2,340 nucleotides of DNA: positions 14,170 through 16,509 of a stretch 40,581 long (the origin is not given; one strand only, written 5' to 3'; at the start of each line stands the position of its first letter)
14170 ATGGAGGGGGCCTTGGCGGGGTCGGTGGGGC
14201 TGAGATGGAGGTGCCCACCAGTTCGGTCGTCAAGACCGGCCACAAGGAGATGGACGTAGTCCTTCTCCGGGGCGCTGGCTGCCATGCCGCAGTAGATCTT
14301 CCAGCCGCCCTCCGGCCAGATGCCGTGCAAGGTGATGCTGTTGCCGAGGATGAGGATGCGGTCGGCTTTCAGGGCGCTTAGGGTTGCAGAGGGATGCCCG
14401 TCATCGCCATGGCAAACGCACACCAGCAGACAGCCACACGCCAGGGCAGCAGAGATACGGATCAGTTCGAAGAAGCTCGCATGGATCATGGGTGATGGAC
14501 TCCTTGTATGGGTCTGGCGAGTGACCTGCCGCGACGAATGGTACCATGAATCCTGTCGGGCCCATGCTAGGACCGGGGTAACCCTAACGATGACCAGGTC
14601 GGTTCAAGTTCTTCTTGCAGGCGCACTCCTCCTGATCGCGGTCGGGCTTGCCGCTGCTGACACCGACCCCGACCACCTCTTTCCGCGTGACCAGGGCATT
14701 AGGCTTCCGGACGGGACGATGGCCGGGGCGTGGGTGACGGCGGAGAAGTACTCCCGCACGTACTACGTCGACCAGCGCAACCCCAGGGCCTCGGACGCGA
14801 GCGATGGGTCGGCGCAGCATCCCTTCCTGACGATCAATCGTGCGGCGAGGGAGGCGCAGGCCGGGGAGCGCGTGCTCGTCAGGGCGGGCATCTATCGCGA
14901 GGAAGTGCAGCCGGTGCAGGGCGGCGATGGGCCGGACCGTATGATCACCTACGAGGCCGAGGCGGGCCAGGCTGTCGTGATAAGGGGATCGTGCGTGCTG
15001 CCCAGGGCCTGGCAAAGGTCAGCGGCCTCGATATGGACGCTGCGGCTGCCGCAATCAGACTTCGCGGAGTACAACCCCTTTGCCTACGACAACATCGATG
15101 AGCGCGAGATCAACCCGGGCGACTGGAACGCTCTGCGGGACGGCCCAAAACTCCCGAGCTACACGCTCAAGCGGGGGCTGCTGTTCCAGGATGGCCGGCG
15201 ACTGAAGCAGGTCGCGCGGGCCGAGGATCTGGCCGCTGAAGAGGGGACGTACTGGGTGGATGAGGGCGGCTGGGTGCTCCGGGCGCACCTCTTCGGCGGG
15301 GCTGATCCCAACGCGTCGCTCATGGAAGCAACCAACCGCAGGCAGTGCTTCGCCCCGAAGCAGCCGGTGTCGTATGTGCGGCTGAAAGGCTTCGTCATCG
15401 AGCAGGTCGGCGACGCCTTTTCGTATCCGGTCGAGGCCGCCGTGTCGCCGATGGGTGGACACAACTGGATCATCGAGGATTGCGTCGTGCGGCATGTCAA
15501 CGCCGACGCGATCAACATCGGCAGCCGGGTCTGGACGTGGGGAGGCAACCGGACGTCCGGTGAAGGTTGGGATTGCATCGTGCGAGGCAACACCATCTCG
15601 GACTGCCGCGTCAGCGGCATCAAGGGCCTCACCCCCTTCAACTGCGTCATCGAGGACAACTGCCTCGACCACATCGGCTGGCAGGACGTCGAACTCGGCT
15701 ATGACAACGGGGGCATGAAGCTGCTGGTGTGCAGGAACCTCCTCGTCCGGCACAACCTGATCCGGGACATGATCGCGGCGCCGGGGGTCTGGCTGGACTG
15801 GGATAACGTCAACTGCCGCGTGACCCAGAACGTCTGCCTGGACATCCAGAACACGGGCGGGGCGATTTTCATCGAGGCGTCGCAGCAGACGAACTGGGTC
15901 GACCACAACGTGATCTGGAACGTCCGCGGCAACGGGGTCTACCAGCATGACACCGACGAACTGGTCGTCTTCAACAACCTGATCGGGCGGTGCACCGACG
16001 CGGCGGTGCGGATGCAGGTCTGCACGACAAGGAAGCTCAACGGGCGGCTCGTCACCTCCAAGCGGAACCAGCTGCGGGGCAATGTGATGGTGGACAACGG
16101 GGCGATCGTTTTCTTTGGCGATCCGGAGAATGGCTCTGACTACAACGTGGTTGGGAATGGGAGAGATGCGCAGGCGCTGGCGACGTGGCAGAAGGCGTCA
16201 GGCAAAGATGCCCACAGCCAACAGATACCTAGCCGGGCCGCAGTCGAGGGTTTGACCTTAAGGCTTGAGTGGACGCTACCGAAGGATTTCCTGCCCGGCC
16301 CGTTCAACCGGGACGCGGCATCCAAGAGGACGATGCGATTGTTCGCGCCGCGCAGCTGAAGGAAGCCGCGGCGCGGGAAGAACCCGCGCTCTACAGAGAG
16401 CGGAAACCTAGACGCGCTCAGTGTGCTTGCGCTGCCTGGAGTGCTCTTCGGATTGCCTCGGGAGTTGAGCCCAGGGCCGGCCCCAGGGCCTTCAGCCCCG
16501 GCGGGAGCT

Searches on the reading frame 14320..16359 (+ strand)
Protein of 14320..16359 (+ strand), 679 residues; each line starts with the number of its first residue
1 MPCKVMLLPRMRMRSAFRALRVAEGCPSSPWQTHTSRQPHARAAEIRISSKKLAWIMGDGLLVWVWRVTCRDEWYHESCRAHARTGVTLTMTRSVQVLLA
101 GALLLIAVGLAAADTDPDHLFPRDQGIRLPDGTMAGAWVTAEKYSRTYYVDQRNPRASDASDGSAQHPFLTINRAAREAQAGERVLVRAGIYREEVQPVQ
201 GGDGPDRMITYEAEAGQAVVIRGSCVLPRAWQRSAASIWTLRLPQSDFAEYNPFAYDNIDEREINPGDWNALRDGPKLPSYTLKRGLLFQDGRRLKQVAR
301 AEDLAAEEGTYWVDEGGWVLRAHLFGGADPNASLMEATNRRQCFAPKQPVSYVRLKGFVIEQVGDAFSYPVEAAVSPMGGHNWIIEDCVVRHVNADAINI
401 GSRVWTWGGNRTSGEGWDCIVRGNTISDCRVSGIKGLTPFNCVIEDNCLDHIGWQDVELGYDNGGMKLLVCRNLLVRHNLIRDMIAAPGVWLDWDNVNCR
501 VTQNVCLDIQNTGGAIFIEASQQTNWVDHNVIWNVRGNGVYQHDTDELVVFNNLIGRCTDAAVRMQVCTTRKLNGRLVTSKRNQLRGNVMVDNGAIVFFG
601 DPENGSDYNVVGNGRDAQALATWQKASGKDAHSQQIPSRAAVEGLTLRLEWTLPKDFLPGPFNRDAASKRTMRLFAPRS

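Call 70: search_protein_families(library=pfam, proteins=[window:14320-16359:+], max_evalue=0.00001)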
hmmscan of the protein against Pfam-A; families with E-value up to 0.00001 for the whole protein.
window:14320-16359:+ (679 aa): 2 families
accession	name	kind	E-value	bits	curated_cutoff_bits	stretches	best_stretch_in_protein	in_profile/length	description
PF13229.12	Beta_helix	-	2.3e-11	44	25.9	1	380-553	8-156/158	Right handed beta helix region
PF05048.19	NosD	-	4.7e-07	29.9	23.6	0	463-594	38-150/212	Periplasmic copper-binding protein (NosD)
